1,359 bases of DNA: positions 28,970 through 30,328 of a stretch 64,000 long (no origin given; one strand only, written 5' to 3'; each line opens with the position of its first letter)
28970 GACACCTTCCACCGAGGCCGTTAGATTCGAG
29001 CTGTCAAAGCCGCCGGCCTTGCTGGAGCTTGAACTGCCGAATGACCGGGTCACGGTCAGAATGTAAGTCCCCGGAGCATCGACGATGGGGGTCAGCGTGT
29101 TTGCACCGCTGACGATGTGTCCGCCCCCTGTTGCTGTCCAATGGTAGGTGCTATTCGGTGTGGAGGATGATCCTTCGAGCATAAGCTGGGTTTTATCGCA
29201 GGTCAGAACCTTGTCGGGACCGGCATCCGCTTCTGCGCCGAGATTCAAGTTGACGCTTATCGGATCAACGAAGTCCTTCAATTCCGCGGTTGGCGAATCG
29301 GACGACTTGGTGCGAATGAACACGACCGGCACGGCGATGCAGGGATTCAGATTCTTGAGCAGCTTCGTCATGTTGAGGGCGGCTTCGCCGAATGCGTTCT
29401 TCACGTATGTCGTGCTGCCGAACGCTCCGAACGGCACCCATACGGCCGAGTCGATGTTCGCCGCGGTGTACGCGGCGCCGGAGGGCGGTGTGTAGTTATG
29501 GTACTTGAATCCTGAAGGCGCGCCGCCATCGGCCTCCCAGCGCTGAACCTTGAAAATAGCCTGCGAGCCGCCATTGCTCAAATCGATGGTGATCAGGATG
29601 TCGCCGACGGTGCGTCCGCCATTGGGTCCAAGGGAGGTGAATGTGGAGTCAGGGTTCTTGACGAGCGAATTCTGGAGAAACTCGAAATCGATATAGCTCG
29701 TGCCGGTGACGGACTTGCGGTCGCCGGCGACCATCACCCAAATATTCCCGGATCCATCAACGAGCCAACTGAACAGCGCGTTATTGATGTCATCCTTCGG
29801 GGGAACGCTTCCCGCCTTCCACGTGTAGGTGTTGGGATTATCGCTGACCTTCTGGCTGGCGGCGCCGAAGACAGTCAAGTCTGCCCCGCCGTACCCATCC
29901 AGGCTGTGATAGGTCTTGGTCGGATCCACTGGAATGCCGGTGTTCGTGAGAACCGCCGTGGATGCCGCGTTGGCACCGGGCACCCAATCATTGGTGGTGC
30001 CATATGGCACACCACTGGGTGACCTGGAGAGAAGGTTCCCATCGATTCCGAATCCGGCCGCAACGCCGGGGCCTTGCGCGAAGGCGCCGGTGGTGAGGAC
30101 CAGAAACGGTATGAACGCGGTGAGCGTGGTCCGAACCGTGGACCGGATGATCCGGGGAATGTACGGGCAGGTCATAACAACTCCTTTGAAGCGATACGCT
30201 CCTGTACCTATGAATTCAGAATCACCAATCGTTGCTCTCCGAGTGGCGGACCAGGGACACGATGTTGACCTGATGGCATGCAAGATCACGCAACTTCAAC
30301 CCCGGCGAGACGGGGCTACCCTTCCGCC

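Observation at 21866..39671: Two tandem, co-oriented giant (2769 aa and 3006 aa) modular surface proteins sharing a repeat stalk but carrying different N-terminal heads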

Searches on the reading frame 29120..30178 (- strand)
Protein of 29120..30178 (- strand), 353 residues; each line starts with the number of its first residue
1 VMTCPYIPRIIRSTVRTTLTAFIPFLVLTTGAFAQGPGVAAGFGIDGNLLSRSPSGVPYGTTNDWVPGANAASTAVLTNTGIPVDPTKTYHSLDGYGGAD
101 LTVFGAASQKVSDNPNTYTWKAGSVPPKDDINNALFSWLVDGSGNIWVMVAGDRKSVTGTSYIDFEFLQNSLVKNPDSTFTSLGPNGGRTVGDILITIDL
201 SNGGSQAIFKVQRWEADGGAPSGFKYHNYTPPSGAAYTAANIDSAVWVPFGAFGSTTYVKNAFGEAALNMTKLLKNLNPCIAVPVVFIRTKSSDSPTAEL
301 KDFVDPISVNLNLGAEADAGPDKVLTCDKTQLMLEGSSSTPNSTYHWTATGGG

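Call 18: search_protein_families(library=pfam, proteins=[window:29120-30178:-], max_evalue=10)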
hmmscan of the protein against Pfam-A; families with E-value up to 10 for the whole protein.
window:29120-30178:- (353 aa): 1 family
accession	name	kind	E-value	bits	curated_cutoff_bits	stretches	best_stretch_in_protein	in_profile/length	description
PF22352.2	K319L-like_PKD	-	0.2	12.1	27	1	319-352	1-38/84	K319L-like, PKD domain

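Call 23: find_homologous_proteins(query=window:29204-30178:-, max_evalue=0.001)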
Query window:29204-30178:- (325 aa): 85 proteins with E <= 0.001 among 3456 candidates.
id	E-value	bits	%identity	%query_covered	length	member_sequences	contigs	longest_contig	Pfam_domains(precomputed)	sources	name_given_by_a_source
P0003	2.5e-91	324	53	91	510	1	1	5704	PF23237.2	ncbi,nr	ncbi:MAG: hypothetical protein HY770_00460, partial [Chitinivibrionia bacterium]|nr:hypothetical pro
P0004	1.1e-83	299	52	94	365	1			-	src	-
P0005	3.3e-82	294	49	96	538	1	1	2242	-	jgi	jgi:hypothetical protein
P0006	1.3e-79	286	49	94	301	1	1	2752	-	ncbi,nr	ncbi:MAG: hypothetical protein IIB00_10355, partial [candidate division Zixibacteria bacterium]|nr:h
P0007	5.3e-79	284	48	95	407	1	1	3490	-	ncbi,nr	ncbi:MAG: hypothetical protein IIB00_09010, partial [candidate division Zixibacteria bacterium]|nr:h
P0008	2.3e-71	259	48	87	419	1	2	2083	-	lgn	-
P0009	7.4e-70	254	46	87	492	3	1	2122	PF23237.2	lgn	-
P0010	3.4e-68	248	47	89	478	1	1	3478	PF23237.2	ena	-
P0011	8.7e-67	244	44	98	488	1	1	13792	PF23237.2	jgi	jgi:hypothetical protein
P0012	9.8e-66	240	47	87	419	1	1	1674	-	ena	-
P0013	2.0e-65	239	53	68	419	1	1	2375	PF23237.2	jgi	jgi:hypothetical protein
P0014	1.2e-64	237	45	87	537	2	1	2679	PF19408.6,PF22352.3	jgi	-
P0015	1.9e-64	236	44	87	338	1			-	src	-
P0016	4.4e-64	235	47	79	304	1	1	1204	-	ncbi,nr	ncbi:MAG: hypothetical protein KAR09_01915, partial [Bacteroidales bacterium]|nr:hypothetical protei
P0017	4.4e-62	228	45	88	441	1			-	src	-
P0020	1.5e-59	220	44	80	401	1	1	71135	-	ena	-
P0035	1.8e-44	170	38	91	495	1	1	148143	PF19081.7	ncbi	ncbi:MAG: immunoglobulin domain-containing protein, partial [Lutibacter sp.]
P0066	4.4e-32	130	37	81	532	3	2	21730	PF13573.13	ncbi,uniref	ncbi:SprB repeat-containing protein, partial [Flavobacterium sp. LB1P62]|uniref:SprB repeat-containi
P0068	1.7e-31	128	36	83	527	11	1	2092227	PF23237.2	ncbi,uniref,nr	ncbi:hypothetical protein [Flavobacterium sp. AED]|uniref:HYR-like domain-containing protein n=1 Tax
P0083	1.3e-22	98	33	94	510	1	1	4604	PF18962.8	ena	-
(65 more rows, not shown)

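Call 25: search_solved_structures(query=window:29204-30178:-, max_evalue=1)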
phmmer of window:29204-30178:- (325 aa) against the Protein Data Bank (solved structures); distinct sequences matched with E-value up to 1: 3.
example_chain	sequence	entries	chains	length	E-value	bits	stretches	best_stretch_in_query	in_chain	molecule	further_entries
5wcd_L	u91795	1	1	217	0.19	14.1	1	50-109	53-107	VRC315 04-1D02 Fab Light chain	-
1nfd_E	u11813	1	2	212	0.39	13.1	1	52-111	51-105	H57 FAB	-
4hgm_A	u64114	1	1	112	0.53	12.6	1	68-132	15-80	Shark V-NAR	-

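Call 35: predict_structure(alignment_id=A2)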
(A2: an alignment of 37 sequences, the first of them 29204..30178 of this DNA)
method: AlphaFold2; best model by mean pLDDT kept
length: 325 residues; sequences in the alignment: 37
mean_pLDDT: 83.6   pTM: 0.83
mean pLDDT of the five models: 83.6, 82.9, 82.9, 81.6, 78.4
residues with pLDDT >= 90: 196; 70-90: 60; 50-70: 36; < 50: 33
segments of 3 or more residues with pLDDT < 50: 1-3, 10-22, 25-29, 54-58, 319-325
pLDDT, mean of each block of 10 residues (from residue 1): 49 47 49 73 87 53 81 84 95 76 82 94 93 95 93 95 97 96 96 95 84 92 91 92 91 93 95 80 95 91 95 67 38
secondary structure, 60 per line:
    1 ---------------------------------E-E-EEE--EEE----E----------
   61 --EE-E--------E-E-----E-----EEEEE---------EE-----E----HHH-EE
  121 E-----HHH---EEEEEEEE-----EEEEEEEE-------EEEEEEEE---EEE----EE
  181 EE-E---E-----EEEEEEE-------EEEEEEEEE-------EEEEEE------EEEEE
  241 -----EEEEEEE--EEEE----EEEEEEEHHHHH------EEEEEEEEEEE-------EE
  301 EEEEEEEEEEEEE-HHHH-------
elements in order: E38-40 E43-45 E89-93 E119-121 E133-140 E146-153 E161-168 E172-174 E179-182 E194-200 E208-216 E224-229 E236-240 E246-252 E255-258 E263-269 H270-274 E281-291 E299-313 H315-318

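Call 60: search_solved_structures(query=A2, max_evalue=10)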
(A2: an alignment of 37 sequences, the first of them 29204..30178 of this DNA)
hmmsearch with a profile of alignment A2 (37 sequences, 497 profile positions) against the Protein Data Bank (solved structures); distinct sequences matched with E-value up to 10: 3.
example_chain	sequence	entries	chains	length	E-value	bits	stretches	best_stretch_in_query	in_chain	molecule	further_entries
1e07_A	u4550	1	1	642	0.053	15.7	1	301-437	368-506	CARCINOEMBRYONIC ANTIGEN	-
9avk_A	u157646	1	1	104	0.23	13.6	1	326-398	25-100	YSIRK signal domain/LPXTG anchor domain surface protein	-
9c2d_S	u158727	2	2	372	3.5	9.7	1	326-446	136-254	Tail protein | Putative tail protein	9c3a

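Call 66: find_encoding_contigs(protein=P0068, flank=10000, max_places=2)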
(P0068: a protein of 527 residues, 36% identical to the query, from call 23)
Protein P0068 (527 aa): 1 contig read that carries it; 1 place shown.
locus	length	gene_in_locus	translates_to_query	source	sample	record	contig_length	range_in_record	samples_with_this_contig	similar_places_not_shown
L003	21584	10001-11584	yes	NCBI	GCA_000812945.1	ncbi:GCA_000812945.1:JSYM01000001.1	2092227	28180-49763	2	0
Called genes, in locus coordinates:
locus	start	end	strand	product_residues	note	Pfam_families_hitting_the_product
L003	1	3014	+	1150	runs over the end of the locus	PF02310:B12-binding, PF03308:MeaB, PF01642:MM_CoA_mutase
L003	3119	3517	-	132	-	PF08842:Mfa2 (weak), PF18962:Por_Secre_tail (weak)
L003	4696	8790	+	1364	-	PF02494:HYR (faint), PF16403:Bact_surface_Ig-like (faint), PF23237:HYR_4C (faint), PF18962:Por_Secre_tail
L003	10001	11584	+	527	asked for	PF23237:HYR_4C (weak)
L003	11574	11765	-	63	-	-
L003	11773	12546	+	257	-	PF18962:Por_Secre_tail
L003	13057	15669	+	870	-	PF22352:K319L-like_PKD (faint), PF18962:Por_Secre_tail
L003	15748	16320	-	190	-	PF07566:DUF1543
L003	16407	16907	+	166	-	-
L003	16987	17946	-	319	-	PF03741:TerC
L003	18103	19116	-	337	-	PF03951:Gln-synt_N, PF00120:Gln-synt_C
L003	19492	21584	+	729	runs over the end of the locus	PF12437:GSIII_N, PF00120:Gln-synt_C, PF18318:Gln-synt_C-ter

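Call 67: find_encoding_contigs(protein=P0020, flank=10000, max_places=2)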
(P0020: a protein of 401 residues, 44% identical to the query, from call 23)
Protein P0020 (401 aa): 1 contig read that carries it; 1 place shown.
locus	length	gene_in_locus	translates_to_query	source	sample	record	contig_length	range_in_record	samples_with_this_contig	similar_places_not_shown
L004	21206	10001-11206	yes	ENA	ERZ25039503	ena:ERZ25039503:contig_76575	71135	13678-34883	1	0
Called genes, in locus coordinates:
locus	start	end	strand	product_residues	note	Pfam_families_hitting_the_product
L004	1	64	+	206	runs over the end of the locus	-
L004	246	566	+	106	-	PF00535:Glycos_transf_2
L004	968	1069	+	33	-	-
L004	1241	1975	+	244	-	-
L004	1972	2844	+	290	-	-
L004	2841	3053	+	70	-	PF02776:TPP_enzyme_N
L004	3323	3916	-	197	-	-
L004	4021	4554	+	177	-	PF02775:TPP_enzyme_C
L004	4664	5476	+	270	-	-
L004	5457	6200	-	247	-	-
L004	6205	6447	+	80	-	-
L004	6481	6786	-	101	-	-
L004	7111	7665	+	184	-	-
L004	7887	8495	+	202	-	-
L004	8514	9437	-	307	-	-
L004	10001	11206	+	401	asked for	-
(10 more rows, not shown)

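Call 91: find_encoding_contigs(protein=P0066, flank=10000, max_places=2)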
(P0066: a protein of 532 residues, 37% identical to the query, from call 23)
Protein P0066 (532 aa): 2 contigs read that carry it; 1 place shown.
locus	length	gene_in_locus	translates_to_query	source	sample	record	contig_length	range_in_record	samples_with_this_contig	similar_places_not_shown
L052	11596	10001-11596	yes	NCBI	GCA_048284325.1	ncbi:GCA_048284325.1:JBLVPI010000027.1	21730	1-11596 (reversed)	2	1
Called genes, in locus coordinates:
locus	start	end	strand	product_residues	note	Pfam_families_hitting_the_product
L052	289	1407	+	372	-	PF13439:Glyco_transf_4 (weak), PF00534:Glycos_transf_1, PF13692:Glyco_trans_1_4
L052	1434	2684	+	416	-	-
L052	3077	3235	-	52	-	PF18919:DUF5670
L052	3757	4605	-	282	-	PF00106:adh_short, PF08659:KR, PF13561:adh_short_C2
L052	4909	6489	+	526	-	PF01946:Thi4 (weak), PF00890:FAD_binding_2, PF01266:DAO, PF07992:Pyr_redox_2 (faint), PF12831:FAD_oxidored (weak), PF13450:NAD_binding_8 (weak), PF00355:Rieske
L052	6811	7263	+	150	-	PF09537:DUF2383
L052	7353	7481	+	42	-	-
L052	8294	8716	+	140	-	PF22105:DUF6943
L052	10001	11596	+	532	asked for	PF13573:SprB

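Call 92: find_encoding_contigs(protein=P0035, flank=10000, max_places=2)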
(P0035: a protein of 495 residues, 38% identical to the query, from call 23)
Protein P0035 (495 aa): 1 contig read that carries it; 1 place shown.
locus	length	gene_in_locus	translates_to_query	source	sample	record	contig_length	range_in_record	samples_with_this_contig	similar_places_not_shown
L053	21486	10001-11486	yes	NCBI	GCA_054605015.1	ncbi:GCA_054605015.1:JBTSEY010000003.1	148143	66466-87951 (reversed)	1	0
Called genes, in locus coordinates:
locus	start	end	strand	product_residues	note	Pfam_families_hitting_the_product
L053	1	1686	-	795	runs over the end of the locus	PF01804:Penicil_amidase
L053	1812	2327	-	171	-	PF04978:MST (weak), PF12867:DinB_2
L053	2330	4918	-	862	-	PF00311:PEPcase, PF14010:PEPcase_2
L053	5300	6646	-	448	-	PF01171:ATP_bind_3, PF28558:TilS_SCL, PF11734:TilS_C (weak)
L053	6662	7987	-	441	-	PF04715: (weak), PF00425:Chorismate_bind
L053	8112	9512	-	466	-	PF00890:FAD_binding_2 (weak), PF01134:GIDA (faint), PF07992:Pyr_redox_2, PF12831:FAD_oxidored, PF13450:NAD_binding_8 (weak), PF13738:Pyr_redox_3, PF00070:Pyr_redox, PF02852:Pyr_redox_dim, +3 more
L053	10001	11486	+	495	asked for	PF19081:Ig_7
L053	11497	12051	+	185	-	-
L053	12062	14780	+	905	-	PF19081:Ig_7, PF13585:CHU_C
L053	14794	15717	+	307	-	PF11751:PorP_SprF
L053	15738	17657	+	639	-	PF07676:PD40 (weak), PF13620:CarboxypepD_reg (weak), PF00691:OmpA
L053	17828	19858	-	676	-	PF19310:TOP_N (weak), PF01432:Peptidase_M3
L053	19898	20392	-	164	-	PF00731:AIRC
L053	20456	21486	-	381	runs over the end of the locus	PF22660:RS_preATP-grasp-like, PF02222:ATP-grasp, PF07478:Dala_Dala_lig_C (weak), PF17769:PurK_C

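Call 94: fold_search(model_id=the predicted structure, library=pdb)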
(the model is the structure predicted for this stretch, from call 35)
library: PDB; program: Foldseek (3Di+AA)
matches with E <= 10: 934; with E <= 0.001: 0
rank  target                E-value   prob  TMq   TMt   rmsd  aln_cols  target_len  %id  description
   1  7rw8_M                3.4e-02  0.21  0.17  0.15  21.0       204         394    8  AP2 bound to heparin in the closed conformation (released 2022-03-30)
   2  7lo8_H                3.8e-02  0.03  0.08  0.10  23.5       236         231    7  NorA in complex with Fab36 (released 2022-04-20)
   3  8to7_G                5.3e-02  0.41  0.19  0.39   9.0       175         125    6  Cryo-EM structure of HERH-b*01 Fab in complex with HIV-1 Env trimer BG505.DS SOSIP (released 2024-08-07)
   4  2bp5_M                8.3e-02  0.14  0.17  0.20  17.7       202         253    8  MU2 ADAPTIN SUBUNIT (AP50) OF AP2 ADAPTOR (SECOND DOMAIN), COMPLEXED WITH NON-CANONICAL INTERNALIZATION PEPTIDE VEDYEQ (released 2005-07-06)
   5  8dul_H                8.8e-02  0.28  0.19  0.37   9.4       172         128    9  Cryo-EM Structure of Antibody SKT05 in complex with Western Equine Encephalitis Virus spike (local refinement from VLP (released 2023-07-05)
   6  9ub7_E                8.8e-02  0.12  0.21  0.13  21.1       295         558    9  Structure of glycosylphosphatidylinositol transamidase,state 1 (released 2026-04-08)
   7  7ofp_A                9.3e-02  0.18  0.17  0.20  10.7       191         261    8  Apo Structure of Mu2 Adaptin Subunit (Ap50) Of AP2 Clathrin Adaptor (released 2022-06-01)
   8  6bnt_A                9.3e-02  0.10  0.17  0.21  20.6       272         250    7  Crystal structure of AP2 mu1 adaptin C-terminal domain with IRS-1 peptide (released 2018-11-21)
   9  2pr9_A                9.8e-02  0.14  0.16  0.19  19.9       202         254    8  Mu2 adaptin subunit (AP50) of AP2 adaptor (second domain), complexed with GABAA receptor-gamma2 subunit-derived intern (released 2008-03-18)
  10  5wrk_A                9.8e-02  0.13  0.16  0.20  20.1       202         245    8  Mu2 subunit of the clathrin adaptor complex AP2 in complex with IRS-1 Y608 peptide (released 2017-12-06)
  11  7og1_MMM              9.8e-02  0.10  0.17  0.15  21.2       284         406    7  AP2 clathrin adaptor core in complex with cargo peptide and FCHO2 (released 2022-06-01)
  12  3h85_A                1.0e-01  0.14  0.17  0.20  20.2       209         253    9  Molecular basis for the association of PIPKI gamma-p90 with the clathrin adaptor AP-2 (released 2009-11-24)
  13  9pwc_M                1.0e-01  0.14  0.17  0.14  20.8       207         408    7  Composite structure of AP-2 bound to the dileucine motif and WxxPhi motif of CCDC32 (released 2026-04-08)
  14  4i3g_A                1.2e-01  0.20  0.17  0.08  16.5       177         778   11  Crystal Structure of DesR, a beta-glucosidase from Streptomyces venezuelae in complex with D-glucose. (released 2013-02-20)
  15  4i3g_B                1.2e-01  0.15  0.15  0.08  17.1       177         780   11  Crystal Structure of DesR, a beta-glucosidase from Streptomyces venezuelae in complex with D-glucose. (released 2013-02-20)
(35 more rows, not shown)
